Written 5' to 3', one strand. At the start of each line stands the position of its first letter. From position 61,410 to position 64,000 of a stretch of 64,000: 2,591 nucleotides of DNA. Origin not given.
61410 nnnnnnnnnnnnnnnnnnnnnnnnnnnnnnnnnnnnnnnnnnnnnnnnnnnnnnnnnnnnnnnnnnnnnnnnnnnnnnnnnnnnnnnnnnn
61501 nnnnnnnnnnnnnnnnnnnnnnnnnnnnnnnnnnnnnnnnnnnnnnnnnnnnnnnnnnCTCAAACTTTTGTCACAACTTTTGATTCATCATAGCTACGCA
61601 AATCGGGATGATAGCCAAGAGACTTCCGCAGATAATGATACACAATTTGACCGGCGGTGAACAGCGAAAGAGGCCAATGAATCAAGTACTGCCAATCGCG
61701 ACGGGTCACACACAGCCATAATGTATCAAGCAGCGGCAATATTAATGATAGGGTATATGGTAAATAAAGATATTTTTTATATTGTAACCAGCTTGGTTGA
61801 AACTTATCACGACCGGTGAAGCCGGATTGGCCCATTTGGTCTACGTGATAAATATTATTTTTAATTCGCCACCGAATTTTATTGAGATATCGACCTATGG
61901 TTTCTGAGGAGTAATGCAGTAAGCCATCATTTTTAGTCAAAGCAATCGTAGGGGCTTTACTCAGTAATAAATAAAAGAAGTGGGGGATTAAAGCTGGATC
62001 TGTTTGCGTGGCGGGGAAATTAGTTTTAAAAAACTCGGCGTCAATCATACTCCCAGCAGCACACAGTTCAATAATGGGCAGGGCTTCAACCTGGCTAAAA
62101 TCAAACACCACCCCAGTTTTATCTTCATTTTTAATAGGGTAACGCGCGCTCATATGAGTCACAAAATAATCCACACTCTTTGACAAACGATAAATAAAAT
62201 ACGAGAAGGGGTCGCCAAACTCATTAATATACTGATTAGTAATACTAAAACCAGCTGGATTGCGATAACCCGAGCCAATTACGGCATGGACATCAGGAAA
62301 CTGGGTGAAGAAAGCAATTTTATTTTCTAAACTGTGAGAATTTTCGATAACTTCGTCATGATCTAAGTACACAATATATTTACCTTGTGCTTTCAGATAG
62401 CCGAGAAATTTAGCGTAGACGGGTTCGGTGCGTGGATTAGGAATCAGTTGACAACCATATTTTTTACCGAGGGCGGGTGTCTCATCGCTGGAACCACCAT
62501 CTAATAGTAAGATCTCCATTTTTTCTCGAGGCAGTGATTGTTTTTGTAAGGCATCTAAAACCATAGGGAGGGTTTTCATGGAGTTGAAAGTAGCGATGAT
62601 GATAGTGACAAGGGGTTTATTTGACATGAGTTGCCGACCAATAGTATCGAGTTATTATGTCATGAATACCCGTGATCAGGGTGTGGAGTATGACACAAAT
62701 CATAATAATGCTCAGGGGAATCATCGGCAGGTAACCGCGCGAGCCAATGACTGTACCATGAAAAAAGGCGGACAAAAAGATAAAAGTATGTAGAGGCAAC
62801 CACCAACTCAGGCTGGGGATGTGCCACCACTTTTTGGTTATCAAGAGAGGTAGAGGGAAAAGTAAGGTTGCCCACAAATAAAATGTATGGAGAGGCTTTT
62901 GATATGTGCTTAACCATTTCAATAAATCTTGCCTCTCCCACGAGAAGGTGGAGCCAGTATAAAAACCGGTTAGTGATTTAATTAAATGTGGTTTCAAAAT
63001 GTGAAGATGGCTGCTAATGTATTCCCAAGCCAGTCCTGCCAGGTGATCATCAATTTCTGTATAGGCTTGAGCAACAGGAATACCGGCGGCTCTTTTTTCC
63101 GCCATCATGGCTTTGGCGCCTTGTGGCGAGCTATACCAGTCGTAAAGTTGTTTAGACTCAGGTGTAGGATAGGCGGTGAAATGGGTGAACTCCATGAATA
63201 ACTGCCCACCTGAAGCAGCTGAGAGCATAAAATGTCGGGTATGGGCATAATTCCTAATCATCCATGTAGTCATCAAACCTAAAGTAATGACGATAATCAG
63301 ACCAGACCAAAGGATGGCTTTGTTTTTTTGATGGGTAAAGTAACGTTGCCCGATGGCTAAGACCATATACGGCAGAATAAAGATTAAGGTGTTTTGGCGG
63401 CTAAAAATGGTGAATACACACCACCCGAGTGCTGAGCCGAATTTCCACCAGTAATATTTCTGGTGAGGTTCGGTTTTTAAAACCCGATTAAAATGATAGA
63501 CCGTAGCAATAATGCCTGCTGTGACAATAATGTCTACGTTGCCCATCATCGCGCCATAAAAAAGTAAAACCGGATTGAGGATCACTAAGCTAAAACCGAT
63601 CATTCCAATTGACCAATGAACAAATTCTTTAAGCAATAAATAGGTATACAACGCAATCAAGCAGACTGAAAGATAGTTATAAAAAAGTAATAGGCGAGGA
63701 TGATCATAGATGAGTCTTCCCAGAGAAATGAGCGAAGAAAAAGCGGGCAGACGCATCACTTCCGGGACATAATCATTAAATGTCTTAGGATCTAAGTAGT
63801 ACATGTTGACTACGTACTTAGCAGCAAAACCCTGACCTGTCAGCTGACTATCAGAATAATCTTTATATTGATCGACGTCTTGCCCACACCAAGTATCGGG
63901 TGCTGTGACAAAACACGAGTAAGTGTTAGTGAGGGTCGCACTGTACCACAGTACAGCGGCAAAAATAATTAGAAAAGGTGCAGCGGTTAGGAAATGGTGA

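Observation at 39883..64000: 24-kb surface-glycosylation island with at least five ArnT/PMT-like GT-C paralogs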

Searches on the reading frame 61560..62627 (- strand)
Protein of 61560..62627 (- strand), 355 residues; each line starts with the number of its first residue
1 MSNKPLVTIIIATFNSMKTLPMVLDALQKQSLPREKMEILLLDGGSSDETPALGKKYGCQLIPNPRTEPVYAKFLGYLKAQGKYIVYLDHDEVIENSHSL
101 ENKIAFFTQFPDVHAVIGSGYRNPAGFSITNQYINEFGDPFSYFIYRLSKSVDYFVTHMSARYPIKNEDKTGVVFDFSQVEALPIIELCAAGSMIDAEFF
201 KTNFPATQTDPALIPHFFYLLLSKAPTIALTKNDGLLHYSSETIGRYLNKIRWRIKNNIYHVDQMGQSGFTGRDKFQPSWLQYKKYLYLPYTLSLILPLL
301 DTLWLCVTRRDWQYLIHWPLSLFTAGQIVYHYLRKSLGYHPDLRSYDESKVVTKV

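Call 5: search_protein_families(library=pfam, proteins=[window:61560-62627:-], max_evalue=0.01)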
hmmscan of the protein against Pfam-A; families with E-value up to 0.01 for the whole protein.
window:61560-62627:- (355 aa): 1 family
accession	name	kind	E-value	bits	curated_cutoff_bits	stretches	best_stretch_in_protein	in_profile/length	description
PF00535.33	Glycos_transf_2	-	7.9e-16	58.9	23.3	1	8-135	1-131/168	Glycosyl transferase family 2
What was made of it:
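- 61560..62627 (-): GT2 (355 aa) with hydrophobic C-terminal helices. It sits immediately upstream of the 711-aa GT-C in three genomes. Candidate maker of the lipid-linked sugar donor (inference from architecture and linkage only). Pfam Glycos_transf_2 58.9 bits (call 5).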

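Call 25: search_protein_families(library=ncbifam, proteins=[window:61560-62627:-], max_evalue=0.01)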
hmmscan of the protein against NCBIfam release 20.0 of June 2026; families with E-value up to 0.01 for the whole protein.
window:61560-62627:- (355 aa): 12 families
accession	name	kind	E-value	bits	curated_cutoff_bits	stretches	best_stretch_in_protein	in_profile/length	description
NF041875.1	EPS_EpsD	equivalog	5.8e-11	42.4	370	1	7-108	1-105/325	exopolysaccharide biosynthesis glycosyltransferase EpsD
TIGR03111.1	glyc2_xrt_Gpos1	hypoth_equivalog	2.3e-09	36.6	363.95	1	3-119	47-168/439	TIGR03111 family XrtG-associated glycosyltransferase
NF038302.1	EPS_HpsE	equivalog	7.9e-09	34.9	300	1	7-116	3-120/307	hormogonium polysaccharide biosynthesis glycosyltransferase HpsE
NF007482.0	PRK10073.1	equivalog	1.1e-08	34.4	423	1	1-96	2-100/334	glycosyltransferase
TIGR04283.1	glyco_like_mftF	equivalog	3e-08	33.5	182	1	8-97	2-88/221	TIGR04283 family arsenosugar biosynthesis glycosyltransferase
NF047683.1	TeichurnBiosyTuaG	equivalog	1.1e-06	28.5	400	1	2-109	3-113/252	teichuronic acid biosynthesis protein TuaG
TIGR03965.1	mycofact_glyco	equivalog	2.7e-06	26.5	280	1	4-116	73-187/467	mycofactocin biosynthesis glycosyltransferase MftF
TIGR03937.1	PgaC_IcaA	equivalog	3.6e-05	22.9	422.3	1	3-119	43-162/407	poly-beta-1,6-N-acetyl-D-glucosamine synthase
TIGR04182.1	glyco_TIGR04182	equivalog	0.00015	21.3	325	1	7-92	2-83/293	S-layer glycoprotein N-glycosyltransferase AglJ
NF010496.0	PRK13915.1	equivalog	0.0028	16.8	262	1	6-100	32-135/307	glucosyl-3-phosphoglycerate synthase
NF050050.1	ProtGlycPglI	equivalog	0.0046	16.4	500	0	5-94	2-96/306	GalNAc(5)-diNAcBac-PP-undecaprenol beta-1,3-glucosyltransferase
NF053739.1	GlytfEpsEBac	equivalog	0.0055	15.7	450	0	5-120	1-119/265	glycosyltransferase EpsE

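Call 77: search_solved_structures(query=window:61560-62627:-, max_evalue=0.1)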
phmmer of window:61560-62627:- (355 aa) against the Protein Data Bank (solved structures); distinct sequences matched with E-value up to 0.1: 13.
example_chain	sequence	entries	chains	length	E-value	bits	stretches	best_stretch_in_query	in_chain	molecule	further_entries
6p61_A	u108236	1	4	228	2.5e-08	36.6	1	2-116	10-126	Glycosyltransferase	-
5hea_A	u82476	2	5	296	6.1e-07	32.1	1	1-98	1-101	Putative glycosyltransferase (GalT1)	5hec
5tze_C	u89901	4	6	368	9.8e-07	31.4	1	8-110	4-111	Glycosyl transferase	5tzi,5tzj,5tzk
5tz8_A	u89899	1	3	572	2.2e-06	30.2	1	8-110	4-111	Glycosyl transferase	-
9jma_A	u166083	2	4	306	2.5e-06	30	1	6-98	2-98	GalNAc(5)-diNAcBac-PP-undecaprenol beta-1,3-glucosyltransferase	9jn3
6yv7_B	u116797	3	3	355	7.3e-06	28.5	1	4-106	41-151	Glycosyl transferase, family 2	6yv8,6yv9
6yv7_A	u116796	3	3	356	7.4e-06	28.5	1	4-106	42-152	Glycosyl transferase, family 2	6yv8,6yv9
3bcv_A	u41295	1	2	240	0.016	17.5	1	2-97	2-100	Putative glycosyltransferase protein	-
8bz4_A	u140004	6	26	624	0.018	17.3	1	7-94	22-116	Glycosyltransferase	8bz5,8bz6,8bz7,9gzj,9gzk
8bz8_A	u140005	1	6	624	0.018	17.3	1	7-94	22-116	Glycosyltransferase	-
9omm_A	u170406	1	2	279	0.02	17.2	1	7-95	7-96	Glycosyltransferase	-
9omh_A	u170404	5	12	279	0.02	17.2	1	7-95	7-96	Glycosyltransferase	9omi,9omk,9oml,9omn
9omj_A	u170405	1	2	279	0.021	17.1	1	7-95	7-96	Glycosyltransferase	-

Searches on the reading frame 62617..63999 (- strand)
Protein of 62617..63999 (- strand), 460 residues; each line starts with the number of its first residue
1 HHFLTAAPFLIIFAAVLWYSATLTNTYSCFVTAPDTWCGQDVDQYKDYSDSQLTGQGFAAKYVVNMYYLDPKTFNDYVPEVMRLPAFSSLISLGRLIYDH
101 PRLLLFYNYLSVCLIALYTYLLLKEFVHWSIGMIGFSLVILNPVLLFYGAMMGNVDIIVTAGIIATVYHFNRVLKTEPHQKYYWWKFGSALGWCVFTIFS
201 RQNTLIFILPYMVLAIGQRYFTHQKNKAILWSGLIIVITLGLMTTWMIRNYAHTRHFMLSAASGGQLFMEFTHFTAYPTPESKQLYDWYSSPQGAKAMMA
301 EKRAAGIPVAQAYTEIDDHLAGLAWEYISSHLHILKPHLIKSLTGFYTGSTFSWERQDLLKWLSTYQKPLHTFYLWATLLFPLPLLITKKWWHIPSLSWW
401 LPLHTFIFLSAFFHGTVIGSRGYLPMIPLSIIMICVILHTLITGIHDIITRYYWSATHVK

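Call 5: search_protein_families(library=pfam, proteins=[window:62617-63804:-], max_evalue=0.01)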
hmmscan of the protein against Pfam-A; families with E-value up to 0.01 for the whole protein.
window:62617-63804:- (395 aa): 2 families
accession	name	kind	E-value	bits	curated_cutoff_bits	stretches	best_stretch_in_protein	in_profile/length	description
PF24661.1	DUF7649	-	0.0021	18.6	27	1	128-182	17-70/85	Domain of unknown function (DUF7649)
PF14256.11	YwiC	-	0.0026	18.4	25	1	109-180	49-123/126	YwiC-like protein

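Call 25: search_protein_families(library=ncbifam, proteins=[window:62617-63999:-], max_evalue=0.01)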
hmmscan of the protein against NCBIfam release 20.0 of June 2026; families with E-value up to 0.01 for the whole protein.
window:62617-63999:- (460 aa): 0 families

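Call 61: find_homologous_proteins(query=window:62617-63999:-, max_evalue=0.001)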
Query window:62617-63999:- (460 aa): 1 proteins with E <= 0.001 among 5567 candidates.
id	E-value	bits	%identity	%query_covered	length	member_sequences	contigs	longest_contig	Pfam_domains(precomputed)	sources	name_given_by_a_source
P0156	0.0e+0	1065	100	100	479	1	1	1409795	-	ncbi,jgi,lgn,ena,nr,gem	ncbi:MAG TPA: hypothetical protein VD999_05330 [Vitreimonas sp.]|nr:hypothetical protein [Vitreimona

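Call 68: search_protein_representatives(protein=P0156)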
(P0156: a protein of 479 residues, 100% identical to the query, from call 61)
Query: 479 residues. Proteins with E-value up to 0.001 (for the whole library): 28; up to 1e-10: 18; up to 1e-30: 12. The best 28 are listed.
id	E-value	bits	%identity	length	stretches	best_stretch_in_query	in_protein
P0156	0.0e+00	1105.4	100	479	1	1-479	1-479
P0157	1.9e-71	257.8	36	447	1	28-459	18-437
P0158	7.0e-67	242.7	35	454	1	22-465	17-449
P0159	1.1e-66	242.0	34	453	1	28-466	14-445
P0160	1.3e-62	228.6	34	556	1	26-465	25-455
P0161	3.7e-58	213.9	36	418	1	55-455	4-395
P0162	8.1e-57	209.5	33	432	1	54-461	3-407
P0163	2.2e-54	201.5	32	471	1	20-464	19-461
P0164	6.7e-51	190.0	34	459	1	46-461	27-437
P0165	2.2e-49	184.9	31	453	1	31-456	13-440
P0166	1.2e-47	179.2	32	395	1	72-462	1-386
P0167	1.0e-38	149.8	33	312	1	158-462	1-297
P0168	6.5e-29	117.4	31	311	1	171-458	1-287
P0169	3.5e-26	108.4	48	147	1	18-164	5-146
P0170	2.4e-22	95.8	30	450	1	51-449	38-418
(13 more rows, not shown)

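Call 71: search_protein_families(library=pfam, alignment_id=A4, max_evalue=0.01)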
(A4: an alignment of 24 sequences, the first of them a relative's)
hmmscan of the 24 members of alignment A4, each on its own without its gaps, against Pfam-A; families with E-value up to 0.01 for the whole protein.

A. member 1, P0156 (479 aa): 2 families
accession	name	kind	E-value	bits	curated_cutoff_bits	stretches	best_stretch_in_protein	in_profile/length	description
PF24661.1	DUF7649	-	0.0027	18.2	27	1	212-266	17-70/85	Domain of unknown function (DUF7649)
PF14256.11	YwiC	-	0.0037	18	25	1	193-264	49-123/126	YwiC-like protein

B. families by the number of members that match (of 24 scanned): 5 families
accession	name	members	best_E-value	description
PF13231.12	PMT_2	7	7.1e-14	Dolichyl-phosphate-mannose-protein mannosyltransferase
PF02366.24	PMT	3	1.9e-12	Dolichyl-phosphate-mannose-protein mannosyltransferase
PF04138.20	GtrA_DPMS_TM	1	2e-22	GtrA/DPMS, transmembrane domain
PF24661.1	DUF7649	1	0.0027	Domain of unknown function (DUF7649)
PF14256.11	YwiC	1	0.0037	YwiC-like protein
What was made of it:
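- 62617..64000 (-): Truncated gene for a 479-aa divergent PMT_2-like GT-C (P0156; 19 N-terminal residues lie beyond the window). First-loop motif G-x-D60-x-D-Q-Y64. 7 of 24 family members hit Pfam PMT_2, and one carries a GtrA domain (call 71).
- Closest known: Three-component Gtr-type or Gram-positive transmembrane glycosylation systems. Same: One relative of P0156 carries a GtrA domain (call 71).
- One P0156 relative is fused to a GtrA domain, a family linked to polyprenyl-phosphate sugar handling (call 71).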
